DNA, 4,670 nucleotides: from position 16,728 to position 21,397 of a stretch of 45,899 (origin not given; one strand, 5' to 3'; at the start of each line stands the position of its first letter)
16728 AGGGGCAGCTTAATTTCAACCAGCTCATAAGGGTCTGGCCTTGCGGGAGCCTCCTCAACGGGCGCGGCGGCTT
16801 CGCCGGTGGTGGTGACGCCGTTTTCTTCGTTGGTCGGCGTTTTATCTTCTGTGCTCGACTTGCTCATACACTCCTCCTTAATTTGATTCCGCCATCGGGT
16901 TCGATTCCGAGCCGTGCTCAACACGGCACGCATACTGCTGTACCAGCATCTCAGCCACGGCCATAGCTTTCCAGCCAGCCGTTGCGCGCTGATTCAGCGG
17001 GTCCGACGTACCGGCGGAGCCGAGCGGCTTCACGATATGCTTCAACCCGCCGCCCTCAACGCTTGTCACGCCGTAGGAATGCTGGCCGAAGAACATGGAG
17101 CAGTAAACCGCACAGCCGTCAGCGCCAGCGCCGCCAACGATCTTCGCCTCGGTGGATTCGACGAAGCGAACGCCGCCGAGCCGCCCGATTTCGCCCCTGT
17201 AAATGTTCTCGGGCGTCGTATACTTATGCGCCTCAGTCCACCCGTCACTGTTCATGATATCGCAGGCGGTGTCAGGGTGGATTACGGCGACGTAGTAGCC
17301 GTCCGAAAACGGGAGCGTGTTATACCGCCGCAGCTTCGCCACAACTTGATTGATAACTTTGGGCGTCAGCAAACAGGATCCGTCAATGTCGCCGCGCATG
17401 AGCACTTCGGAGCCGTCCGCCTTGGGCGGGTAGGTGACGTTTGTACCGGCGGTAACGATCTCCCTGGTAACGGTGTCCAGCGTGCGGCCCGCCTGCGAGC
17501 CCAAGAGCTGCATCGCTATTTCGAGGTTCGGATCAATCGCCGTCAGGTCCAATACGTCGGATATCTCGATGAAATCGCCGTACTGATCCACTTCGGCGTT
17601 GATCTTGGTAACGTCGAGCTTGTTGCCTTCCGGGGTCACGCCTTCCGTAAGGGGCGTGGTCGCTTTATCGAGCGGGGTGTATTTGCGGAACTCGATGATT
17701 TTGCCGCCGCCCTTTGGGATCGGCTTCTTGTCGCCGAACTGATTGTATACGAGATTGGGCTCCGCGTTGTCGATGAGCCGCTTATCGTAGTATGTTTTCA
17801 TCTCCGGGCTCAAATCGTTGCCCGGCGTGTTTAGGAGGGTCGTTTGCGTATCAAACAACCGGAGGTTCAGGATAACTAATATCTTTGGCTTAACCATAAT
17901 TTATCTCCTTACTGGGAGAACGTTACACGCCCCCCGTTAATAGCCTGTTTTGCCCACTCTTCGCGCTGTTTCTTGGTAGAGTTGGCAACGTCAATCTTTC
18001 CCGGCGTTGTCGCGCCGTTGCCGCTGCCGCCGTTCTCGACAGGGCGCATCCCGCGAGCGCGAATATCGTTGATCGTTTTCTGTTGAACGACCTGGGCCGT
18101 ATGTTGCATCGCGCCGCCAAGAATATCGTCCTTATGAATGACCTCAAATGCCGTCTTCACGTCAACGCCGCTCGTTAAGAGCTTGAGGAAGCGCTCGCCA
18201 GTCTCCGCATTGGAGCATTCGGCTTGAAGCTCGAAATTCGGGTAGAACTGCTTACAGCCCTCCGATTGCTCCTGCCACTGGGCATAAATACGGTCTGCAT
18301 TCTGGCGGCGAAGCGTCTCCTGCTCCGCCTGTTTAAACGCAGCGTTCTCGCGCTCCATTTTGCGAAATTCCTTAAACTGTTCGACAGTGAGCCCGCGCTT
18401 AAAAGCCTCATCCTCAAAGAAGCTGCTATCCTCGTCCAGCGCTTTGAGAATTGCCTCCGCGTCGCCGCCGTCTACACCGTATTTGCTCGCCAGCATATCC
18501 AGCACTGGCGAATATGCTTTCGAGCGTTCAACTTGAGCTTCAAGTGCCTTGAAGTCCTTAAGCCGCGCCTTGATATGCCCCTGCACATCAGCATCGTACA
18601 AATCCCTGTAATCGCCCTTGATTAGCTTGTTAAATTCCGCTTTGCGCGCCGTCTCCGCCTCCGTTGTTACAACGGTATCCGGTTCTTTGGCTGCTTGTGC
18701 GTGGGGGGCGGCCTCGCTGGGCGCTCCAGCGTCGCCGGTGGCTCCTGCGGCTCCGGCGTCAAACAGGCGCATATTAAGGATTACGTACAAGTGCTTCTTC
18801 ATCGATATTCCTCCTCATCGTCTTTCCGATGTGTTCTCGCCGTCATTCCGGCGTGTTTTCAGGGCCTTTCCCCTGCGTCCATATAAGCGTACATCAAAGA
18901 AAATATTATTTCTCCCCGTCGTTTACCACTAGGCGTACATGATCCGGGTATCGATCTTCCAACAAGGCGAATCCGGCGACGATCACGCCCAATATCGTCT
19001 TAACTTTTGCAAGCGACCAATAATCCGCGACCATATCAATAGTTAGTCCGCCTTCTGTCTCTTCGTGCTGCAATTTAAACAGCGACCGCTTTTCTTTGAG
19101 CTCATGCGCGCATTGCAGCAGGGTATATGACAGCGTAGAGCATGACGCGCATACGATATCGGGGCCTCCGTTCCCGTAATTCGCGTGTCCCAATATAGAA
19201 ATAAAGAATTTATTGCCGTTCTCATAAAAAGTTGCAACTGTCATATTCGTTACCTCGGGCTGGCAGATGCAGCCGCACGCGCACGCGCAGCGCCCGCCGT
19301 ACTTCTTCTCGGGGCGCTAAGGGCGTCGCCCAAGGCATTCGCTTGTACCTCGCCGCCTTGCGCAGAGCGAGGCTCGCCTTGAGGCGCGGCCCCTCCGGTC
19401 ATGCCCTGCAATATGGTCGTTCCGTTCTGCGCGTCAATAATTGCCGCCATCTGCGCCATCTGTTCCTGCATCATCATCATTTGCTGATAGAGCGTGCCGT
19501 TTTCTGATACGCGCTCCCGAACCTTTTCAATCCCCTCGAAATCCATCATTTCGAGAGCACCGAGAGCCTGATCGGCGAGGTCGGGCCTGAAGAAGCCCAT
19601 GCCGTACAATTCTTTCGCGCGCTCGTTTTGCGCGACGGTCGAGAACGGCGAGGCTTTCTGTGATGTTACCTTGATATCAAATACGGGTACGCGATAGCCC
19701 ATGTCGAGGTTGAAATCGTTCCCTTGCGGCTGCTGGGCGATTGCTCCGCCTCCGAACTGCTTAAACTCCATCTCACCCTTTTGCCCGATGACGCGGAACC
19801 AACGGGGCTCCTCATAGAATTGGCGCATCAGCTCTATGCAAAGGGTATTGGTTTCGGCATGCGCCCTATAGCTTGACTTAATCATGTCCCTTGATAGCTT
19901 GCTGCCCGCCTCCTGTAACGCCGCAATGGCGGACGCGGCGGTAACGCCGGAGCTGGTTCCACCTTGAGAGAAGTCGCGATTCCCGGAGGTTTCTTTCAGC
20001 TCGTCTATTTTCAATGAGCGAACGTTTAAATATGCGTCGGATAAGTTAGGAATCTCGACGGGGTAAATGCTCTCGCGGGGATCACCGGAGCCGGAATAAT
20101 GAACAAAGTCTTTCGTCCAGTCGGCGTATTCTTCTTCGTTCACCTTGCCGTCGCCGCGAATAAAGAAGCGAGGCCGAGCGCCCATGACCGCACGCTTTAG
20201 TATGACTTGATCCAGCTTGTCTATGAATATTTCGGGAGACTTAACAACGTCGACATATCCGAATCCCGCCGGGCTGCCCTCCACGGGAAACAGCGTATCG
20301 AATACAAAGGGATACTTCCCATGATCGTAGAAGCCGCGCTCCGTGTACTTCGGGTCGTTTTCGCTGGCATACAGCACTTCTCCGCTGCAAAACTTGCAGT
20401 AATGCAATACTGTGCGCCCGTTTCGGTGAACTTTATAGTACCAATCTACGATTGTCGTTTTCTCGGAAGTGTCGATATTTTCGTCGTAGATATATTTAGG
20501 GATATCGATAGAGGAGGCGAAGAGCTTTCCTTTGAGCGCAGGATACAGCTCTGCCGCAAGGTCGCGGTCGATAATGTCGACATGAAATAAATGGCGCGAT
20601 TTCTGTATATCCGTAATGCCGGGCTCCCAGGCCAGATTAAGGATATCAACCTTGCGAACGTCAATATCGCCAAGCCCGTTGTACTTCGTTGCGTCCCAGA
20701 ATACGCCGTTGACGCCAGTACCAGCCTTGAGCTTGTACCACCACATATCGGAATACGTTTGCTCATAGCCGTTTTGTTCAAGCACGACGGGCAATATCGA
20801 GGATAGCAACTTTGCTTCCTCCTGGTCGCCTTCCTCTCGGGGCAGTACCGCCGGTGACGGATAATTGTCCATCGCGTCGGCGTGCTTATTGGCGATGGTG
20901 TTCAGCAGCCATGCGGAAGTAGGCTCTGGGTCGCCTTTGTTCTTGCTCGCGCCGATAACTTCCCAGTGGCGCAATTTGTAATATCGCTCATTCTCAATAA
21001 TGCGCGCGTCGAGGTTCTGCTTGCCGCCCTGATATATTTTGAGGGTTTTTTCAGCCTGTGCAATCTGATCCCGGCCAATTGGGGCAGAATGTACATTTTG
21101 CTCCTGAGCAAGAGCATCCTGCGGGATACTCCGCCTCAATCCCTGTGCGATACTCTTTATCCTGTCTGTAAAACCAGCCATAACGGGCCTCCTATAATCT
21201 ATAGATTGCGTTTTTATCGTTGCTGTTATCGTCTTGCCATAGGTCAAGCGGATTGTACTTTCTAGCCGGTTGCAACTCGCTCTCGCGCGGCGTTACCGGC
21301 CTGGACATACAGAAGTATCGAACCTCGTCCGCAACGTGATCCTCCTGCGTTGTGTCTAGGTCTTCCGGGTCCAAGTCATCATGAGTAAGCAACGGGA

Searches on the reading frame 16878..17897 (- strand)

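Call 6: search_protein_families(library=phrogs, proteins=[window:16878-17897:-], max_evalue=0.001)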
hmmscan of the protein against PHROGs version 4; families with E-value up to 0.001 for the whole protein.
window:16878-17897:- (339 aa): 1 family
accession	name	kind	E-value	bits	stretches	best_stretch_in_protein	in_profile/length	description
phrog_1357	-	head and packaging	5.4e-82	276.6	1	12-333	10-349/356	major head protein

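Call 7: search_protein_families(library=pfam, proteins=[window:16878-17897:-], max_evalue=0.01)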
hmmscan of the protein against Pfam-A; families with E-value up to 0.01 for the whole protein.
window:16878-17897:- (339 aa): 2 families
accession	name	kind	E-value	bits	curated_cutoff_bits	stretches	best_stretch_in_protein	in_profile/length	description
PF25209.1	Phage_capsid_4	-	9.6e-08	33.1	27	1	59-215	30-166/262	Phage capsid protein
PF13252.12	Phage_capsid_3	-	0.0044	16.4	23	1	191-261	210-285/376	Phage capsid protein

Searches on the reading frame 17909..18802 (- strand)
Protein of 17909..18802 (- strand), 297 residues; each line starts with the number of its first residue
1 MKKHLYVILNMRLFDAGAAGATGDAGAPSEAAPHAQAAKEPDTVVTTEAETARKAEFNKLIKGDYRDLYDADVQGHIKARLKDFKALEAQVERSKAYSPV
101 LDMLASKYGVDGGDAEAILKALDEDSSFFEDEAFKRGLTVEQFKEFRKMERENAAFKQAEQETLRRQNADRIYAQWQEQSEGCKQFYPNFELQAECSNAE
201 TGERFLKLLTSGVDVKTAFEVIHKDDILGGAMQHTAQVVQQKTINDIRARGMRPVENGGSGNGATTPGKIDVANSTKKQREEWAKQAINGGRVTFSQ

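Call 6: search_protein_families(library=phrogs, proteins=[window:17909-18802:-], max_evalue=0.001)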
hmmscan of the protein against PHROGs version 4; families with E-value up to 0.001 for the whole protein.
window:17909-18802:- (297 aa): 1 family
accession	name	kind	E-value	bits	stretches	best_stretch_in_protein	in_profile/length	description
phrog_13908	-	unknown function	5.6e-79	266.5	1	9-296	4-293/294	-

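Call 7: search_protein_families(library=pfam, proteins=[window:17909-18802:-], max_evalue=0.01)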
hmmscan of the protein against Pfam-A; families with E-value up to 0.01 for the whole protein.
window:17909-18802:- (297 aa): 0 families

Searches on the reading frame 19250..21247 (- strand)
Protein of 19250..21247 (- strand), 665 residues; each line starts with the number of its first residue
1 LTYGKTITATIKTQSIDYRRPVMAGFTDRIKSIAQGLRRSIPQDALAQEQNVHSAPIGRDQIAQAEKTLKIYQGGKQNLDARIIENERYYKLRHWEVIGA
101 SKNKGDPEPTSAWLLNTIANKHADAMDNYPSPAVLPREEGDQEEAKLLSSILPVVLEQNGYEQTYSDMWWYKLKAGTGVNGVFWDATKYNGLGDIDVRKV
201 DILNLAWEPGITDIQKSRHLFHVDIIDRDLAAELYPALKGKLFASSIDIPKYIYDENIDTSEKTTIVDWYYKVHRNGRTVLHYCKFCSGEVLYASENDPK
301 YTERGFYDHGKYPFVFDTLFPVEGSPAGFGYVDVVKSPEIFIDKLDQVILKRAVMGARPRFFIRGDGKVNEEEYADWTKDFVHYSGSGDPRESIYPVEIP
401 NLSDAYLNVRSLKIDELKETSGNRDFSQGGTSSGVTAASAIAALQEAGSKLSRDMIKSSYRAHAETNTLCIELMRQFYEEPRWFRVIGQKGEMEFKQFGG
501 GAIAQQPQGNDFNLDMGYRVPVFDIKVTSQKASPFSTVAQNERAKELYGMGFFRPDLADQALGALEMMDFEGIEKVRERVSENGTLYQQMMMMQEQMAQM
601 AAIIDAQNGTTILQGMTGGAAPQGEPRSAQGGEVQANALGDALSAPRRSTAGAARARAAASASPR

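Call 6: search_protein_families(library=phrogs, proteins=[window:19250-21247:-], max_evalue=0.001)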
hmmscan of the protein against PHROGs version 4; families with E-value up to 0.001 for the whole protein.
window:19250-21247:- (665 aa): 2 families
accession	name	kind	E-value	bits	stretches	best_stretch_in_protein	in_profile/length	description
phrog_156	-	head and packaging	5.5e-81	273.9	1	80-630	30-610/681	portal protein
phrog_1216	-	head and packaging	1.5e-07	31.3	1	270-488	307-523/714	portal protein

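Call 7: search_protein_families(library=pfam, proteins=[window:19250-21247:-], max_evalue=0.01)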
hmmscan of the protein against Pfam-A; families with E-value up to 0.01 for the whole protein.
window:19250-21247:- (665 aa): 1 family
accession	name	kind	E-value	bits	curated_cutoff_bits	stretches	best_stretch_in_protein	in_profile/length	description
PF16510.12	P22_portal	-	4.9e-30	105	26.1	2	390-602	358-566/594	Phage P22-like portal protein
